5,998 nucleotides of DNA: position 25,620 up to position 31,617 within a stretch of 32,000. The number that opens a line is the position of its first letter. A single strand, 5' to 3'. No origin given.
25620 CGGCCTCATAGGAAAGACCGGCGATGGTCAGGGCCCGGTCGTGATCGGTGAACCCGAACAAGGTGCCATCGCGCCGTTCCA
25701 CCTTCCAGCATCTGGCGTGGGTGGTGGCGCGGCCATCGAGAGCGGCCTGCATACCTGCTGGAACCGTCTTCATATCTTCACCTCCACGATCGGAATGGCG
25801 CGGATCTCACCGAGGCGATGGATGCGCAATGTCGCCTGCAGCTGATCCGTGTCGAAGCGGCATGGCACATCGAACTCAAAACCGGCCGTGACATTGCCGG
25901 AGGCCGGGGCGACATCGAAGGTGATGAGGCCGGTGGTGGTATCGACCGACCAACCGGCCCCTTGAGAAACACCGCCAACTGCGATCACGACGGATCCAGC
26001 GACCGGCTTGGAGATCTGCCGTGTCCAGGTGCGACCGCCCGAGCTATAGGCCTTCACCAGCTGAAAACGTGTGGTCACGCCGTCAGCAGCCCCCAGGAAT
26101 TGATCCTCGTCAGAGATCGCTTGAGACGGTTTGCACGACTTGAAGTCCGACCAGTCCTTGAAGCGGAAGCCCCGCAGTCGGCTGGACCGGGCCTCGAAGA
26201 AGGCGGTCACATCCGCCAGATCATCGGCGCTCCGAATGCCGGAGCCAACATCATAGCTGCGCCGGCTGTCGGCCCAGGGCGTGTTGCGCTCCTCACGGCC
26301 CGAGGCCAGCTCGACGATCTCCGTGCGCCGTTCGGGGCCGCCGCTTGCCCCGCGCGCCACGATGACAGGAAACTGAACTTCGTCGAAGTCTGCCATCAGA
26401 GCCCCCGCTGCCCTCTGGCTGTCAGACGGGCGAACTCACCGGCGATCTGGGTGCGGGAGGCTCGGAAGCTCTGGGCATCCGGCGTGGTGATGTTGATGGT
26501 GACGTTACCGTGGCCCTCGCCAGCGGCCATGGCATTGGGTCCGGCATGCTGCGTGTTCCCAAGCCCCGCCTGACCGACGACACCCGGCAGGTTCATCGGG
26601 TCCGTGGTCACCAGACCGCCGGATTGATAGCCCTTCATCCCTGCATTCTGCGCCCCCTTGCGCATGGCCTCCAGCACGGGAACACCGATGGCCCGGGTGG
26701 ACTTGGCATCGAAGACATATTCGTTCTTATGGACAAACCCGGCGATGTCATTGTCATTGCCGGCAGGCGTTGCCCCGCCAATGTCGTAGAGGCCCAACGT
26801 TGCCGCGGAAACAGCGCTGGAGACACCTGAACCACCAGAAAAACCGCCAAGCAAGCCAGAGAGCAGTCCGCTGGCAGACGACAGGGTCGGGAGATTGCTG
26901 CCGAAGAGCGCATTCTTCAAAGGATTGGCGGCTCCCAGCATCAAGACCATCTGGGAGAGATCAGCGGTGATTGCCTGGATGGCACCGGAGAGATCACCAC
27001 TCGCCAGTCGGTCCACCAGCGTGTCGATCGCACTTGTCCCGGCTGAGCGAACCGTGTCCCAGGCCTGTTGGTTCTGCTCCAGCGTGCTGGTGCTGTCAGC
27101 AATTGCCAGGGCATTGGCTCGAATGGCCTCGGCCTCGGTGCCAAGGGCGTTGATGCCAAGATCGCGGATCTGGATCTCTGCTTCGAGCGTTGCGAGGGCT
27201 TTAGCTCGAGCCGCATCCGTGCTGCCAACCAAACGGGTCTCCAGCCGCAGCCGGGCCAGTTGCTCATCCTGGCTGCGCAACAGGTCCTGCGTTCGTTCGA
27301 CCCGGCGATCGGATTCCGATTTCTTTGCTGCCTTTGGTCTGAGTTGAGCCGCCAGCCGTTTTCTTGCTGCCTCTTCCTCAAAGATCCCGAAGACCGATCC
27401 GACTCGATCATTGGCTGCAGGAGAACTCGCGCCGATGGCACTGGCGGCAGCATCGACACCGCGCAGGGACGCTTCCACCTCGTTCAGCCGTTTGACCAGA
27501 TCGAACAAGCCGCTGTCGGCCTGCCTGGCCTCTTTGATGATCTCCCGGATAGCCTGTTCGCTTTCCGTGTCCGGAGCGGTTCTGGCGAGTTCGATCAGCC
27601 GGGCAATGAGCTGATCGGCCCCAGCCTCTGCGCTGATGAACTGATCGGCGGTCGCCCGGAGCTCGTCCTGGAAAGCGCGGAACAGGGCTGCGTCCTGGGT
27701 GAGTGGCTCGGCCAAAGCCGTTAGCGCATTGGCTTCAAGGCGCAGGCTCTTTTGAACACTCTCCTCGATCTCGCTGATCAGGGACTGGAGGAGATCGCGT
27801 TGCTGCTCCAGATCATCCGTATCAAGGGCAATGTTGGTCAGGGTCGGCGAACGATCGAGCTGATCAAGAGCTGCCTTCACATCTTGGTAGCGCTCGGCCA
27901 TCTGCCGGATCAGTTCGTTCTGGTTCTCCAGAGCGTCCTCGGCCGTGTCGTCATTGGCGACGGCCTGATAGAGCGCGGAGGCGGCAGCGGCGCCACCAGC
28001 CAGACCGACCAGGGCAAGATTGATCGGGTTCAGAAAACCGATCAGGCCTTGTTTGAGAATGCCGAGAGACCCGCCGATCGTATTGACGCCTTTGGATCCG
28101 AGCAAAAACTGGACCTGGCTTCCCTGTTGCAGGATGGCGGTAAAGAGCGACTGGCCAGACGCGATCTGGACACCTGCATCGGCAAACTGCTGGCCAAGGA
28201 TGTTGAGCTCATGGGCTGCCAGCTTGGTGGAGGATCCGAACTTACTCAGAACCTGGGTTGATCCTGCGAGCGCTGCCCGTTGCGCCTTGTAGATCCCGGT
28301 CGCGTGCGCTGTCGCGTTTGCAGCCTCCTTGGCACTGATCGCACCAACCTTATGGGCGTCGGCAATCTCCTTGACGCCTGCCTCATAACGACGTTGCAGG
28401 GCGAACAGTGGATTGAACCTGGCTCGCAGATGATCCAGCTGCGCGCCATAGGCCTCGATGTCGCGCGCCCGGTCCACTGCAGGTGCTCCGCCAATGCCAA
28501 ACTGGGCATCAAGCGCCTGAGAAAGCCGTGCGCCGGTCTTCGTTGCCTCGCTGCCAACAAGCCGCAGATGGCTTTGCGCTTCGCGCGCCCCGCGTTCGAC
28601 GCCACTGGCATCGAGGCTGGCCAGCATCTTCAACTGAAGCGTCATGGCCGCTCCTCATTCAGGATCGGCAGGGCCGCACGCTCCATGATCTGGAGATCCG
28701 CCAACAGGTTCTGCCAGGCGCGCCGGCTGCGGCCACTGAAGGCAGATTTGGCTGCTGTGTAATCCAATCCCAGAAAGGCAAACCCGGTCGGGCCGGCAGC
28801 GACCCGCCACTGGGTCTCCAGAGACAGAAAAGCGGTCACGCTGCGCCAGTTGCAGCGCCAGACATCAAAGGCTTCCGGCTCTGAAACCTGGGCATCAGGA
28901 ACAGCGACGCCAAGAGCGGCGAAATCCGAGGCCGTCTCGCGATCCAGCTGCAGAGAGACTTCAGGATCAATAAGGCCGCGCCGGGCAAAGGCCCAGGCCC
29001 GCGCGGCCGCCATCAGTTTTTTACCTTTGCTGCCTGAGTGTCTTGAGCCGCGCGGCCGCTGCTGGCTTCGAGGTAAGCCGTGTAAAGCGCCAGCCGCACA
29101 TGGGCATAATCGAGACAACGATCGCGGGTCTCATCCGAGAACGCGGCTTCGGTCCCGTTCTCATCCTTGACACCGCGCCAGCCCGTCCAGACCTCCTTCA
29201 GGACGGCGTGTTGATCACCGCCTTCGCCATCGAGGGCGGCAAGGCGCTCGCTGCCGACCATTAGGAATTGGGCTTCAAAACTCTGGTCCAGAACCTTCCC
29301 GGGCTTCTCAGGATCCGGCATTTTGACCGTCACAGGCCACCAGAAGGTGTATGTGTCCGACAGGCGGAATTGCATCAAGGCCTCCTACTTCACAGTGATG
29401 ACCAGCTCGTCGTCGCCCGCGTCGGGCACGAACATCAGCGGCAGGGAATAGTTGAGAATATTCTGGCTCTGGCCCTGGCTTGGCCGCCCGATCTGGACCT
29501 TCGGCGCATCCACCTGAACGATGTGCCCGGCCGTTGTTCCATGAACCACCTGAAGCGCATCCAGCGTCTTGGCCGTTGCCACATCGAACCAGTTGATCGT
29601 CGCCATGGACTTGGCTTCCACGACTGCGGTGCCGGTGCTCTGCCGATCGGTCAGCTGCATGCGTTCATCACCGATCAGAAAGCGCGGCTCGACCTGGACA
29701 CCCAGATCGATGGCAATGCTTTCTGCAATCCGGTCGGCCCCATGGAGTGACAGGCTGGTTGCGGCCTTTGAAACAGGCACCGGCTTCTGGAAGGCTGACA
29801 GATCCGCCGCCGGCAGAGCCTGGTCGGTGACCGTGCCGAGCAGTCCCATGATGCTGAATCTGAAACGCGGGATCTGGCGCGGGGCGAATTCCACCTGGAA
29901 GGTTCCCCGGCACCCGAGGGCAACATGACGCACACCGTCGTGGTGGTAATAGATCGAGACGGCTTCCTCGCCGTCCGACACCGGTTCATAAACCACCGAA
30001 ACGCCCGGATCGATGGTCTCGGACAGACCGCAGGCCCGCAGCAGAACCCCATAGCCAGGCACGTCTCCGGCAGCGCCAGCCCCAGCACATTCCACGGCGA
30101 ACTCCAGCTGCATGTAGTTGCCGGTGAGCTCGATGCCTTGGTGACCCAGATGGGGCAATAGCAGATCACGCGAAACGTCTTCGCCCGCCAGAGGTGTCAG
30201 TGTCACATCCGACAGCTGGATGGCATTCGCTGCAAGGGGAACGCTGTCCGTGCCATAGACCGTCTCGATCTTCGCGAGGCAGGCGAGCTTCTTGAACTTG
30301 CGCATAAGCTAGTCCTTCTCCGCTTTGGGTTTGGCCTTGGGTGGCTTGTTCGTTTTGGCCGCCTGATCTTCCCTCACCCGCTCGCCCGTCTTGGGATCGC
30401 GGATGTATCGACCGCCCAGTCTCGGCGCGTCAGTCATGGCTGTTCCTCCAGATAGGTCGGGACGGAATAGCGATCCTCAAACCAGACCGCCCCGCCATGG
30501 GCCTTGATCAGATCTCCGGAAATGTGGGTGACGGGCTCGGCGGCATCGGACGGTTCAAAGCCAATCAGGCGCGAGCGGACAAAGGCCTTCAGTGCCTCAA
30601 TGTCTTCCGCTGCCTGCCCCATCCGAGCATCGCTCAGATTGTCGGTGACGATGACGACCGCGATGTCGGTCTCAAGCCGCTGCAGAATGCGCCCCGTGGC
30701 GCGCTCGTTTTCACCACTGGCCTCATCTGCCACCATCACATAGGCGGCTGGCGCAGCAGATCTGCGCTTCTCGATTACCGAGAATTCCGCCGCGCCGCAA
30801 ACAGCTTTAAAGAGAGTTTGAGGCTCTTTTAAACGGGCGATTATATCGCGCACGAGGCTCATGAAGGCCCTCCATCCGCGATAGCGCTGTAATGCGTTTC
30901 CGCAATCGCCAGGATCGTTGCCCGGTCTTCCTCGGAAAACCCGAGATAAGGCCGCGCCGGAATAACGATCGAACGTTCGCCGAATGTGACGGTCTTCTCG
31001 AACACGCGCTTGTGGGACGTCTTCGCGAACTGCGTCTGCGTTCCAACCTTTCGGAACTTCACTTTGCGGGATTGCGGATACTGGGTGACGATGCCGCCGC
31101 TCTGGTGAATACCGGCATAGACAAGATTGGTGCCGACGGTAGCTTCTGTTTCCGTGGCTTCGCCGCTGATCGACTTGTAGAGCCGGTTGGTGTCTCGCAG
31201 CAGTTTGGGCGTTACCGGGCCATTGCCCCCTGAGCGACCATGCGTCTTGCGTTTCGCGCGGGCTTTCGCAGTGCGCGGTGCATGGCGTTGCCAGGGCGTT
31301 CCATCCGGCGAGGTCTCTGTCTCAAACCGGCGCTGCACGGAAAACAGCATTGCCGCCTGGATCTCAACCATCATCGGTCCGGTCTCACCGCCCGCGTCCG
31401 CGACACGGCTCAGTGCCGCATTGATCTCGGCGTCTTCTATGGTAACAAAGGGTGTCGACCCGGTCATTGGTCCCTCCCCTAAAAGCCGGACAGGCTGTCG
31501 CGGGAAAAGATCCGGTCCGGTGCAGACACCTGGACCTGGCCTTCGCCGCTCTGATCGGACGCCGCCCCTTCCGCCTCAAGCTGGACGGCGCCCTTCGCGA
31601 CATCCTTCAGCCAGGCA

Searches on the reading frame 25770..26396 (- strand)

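Call 6: search_protein_families(library=phrogs, proteins=[window:25770-26396:-])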
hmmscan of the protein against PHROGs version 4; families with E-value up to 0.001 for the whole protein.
window:25770-26396:- (208 aa): 1 family
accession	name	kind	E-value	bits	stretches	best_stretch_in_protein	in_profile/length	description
phrog_2913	-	other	1.1e-78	265.8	1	1-207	101-298/306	glycoside hydrolase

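Call 62: search_protein_families(library=pfam, proteins=[window:25770-26396:-], max_evalue=0.01)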
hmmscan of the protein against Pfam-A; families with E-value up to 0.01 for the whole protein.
window:25770-26396:- (208 aa): 1 family
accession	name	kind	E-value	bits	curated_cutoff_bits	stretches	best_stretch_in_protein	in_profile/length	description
PF09343.15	DUF2460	-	7.1e-83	277.5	30.4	1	5-207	1-205/205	Conserved hypothetical protein 2217 (DUF2460)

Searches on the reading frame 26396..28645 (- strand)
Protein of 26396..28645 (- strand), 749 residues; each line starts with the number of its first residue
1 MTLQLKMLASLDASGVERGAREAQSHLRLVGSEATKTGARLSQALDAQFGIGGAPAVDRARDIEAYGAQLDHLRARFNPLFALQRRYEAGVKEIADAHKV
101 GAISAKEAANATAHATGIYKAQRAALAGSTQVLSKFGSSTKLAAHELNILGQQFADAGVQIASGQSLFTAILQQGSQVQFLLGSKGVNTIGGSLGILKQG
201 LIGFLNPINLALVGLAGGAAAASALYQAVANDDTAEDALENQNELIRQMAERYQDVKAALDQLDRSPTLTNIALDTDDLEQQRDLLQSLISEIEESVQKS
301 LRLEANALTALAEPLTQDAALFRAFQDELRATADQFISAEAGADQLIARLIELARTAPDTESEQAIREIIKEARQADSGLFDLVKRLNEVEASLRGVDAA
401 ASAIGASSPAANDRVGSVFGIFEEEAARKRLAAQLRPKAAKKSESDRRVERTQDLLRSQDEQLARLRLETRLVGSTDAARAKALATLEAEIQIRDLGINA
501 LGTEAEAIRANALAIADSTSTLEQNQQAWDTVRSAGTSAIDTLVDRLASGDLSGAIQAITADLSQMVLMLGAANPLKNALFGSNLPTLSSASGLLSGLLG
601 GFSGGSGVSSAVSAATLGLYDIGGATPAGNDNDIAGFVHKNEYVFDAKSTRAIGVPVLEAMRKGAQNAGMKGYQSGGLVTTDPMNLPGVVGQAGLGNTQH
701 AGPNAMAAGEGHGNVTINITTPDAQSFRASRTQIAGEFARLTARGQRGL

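Call 6: search_protein_families(library=phrogs, proteins=[window:26396-28645:-])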
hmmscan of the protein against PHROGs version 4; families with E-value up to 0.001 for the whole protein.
window:26396-28645:- (749 aa): 8 families
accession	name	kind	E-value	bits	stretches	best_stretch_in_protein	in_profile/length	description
phrog_19487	-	tail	2e-53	183.1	2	452-607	614-768/1147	tail length tape measure protein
phrog_20862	-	unknown function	9.1e-26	91.2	2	19-231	71-283/698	-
phrog_24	-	tail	1e-16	61.3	2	41-233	173-340/1151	tail length tape measure protein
phrog_8892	-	tail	1.6e-14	54.5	1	102-331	49-273/752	tail length tape measure protein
phrog_25241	-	tail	1.8e-09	37.7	1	110-242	67-197/810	tail length tape measure protein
phrog_4346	-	unknown function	6.1e-07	29.3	1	523-672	389-532/600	-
phrog_16823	-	tail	1.7e-06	26.7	2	63-266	137-336/1948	tail length tape measure protein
phrog_3336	-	tail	1.8e-05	24.5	1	590-724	913-1019/1051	tail length tape measure protein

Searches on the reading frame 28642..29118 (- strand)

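Call 9: search_protein_families(library=phrogs, proteins=[window:28642-29118:-])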
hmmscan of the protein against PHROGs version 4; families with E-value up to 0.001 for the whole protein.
window:28642-29118:- (158 aa): 1 family
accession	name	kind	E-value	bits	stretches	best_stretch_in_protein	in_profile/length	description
phrog_680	-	tail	6.4e-21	75.4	1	61-157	6-97/98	tail length tape measure protein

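Call 62: search_protein_families(library=pfam, proteins=[window:28642-29118:-], max_evalue=0.01)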
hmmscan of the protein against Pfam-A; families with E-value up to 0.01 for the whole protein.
window:28642-29118:- (158 aa): 1 family
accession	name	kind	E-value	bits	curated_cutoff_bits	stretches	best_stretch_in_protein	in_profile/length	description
PF08809.16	DUF1799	-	6.7e-11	42.7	26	1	82-151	11-78/80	Phage related hypothetical protein (DUF1799)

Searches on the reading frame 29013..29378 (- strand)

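Call 9: search_protein_families(library=phrogs, proteins=[window:29013-29378:-])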
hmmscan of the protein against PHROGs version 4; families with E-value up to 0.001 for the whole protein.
window:29013-29378:- (121 aa): 1 family
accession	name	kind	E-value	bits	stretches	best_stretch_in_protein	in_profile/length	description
phrog_569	-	tail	4.1e-18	67.1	1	1-111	23-130/256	tail length tape measure protein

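Call 62: search_protein_families(library=pfam, proteins=[window:29013-29378:-], max_evalue=0.01)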
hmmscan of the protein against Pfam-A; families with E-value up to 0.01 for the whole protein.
window:29013-29378:- (121 aa): 0 families

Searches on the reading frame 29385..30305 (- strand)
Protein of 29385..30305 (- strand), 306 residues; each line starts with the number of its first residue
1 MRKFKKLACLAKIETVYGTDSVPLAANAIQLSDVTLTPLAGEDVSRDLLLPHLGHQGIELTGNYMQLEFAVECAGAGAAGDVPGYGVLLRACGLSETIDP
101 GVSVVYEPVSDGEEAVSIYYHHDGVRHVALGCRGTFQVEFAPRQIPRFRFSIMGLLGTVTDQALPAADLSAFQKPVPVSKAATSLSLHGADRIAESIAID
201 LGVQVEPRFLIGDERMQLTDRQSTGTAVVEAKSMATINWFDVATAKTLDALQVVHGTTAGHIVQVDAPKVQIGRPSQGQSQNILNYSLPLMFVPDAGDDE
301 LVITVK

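Call 9: search_protein_families(library=phrogs, proteins=[window:29385-30305:-])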
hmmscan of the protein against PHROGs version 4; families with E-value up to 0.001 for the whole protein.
window:29385-30305:- (306 aa): 1 family
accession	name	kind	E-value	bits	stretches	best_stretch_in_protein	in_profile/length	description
phrog_290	-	tail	8.4e-23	82.3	1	5-302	17-323/411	minor tail protein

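Call 10: find_encoding_contigs(protein=window:29385-30305:-, flank=10000, max_places=6)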
Protein window:29385-30305:- (306 aa): no gene with exactly this product is on record in the collection.

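Call 62: search_protein_families(library=pfam, proteins=[window:29385-30305:-], max_evalue=0.01)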
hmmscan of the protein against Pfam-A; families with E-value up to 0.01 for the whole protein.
window:29385-30305:- (306 aa): 1 family
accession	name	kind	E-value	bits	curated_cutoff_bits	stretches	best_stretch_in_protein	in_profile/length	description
PF18906.5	Phage_tube_2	-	4.6e-14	53.1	27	1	11-276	8-256/266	Phage tail tube protein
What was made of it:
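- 28642..31467 (-): Tail assembly chaperones, tail tube, tail terminator and a Phage_tail_S virion morphogenesis protein. Calls 9, 62.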

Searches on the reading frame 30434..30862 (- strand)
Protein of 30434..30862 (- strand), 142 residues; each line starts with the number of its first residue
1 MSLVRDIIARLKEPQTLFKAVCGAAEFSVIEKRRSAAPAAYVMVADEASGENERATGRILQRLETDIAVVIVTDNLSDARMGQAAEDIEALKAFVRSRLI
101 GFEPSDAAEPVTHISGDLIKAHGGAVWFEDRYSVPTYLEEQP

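Call 9: search_protein_families(library=phrogs, proteins=[window:30434-30862:-])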
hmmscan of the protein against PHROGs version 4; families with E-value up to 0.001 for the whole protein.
window:30434-30862:- (142 aa): 2 families
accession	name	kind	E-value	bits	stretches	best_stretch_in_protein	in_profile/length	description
phrog_209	-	head and packaging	3.1e-21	76.9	1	2-141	5-146/163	portal protein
phrog_10113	-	unknown function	2e-06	28.7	1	6-76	5-76/78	-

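Call 62: search_protein_families(library=pfam, proteins=[window:30434-30862:-], max_evalue=0.01)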
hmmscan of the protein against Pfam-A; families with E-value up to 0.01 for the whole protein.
window:30434-30862:- (142 aa): 2 families
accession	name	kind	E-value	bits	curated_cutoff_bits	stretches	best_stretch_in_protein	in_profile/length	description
PF23840.1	Phage_tail_terminator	-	1.1e-29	103.7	27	1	5-137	9-144/150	Phage tail terminator protein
PF09646.16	Gp37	-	0.0059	16.9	27.3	1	36-129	29-115/143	Gp37 protein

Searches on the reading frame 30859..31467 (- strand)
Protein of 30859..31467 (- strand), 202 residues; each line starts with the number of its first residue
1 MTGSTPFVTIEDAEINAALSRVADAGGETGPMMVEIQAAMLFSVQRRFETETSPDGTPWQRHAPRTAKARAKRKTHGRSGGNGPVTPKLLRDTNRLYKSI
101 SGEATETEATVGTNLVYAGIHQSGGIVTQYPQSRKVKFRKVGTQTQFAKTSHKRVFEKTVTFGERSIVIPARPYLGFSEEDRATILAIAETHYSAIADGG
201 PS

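Call 8: find_encoding_contigs(protein=window:30859-31467:-, flank=10000, max_places=6)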
Protein window:30859-31467:- (202 aa): no gene with exactly this product is on record in the collection.

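Call 9: search_protein_families(library=phrogs, proteins=[window:30859-31467:-])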
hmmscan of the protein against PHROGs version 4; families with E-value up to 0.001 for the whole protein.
window:30859-31467:- (202 aa): 1 family
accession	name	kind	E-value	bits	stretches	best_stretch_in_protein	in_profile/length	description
phrog_26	-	connector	8e-36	125.1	1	8-199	80-232/321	tail completion or Neck1 protein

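Call 62: search_protein_families(library=pfam, proteins=[window:30859-31467:-], max_evalue=0.01)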
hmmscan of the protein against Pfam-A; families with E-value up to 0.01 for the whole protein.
window:30859-31467:- (202 aa): 1 family
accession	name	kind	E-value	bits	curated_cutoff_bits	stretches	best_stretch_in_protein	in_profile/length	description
PF05069.18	Phage_tail_S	-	1.1e-27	97.1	24.3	1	11-192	2-146/148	Phage virion morphogenesis family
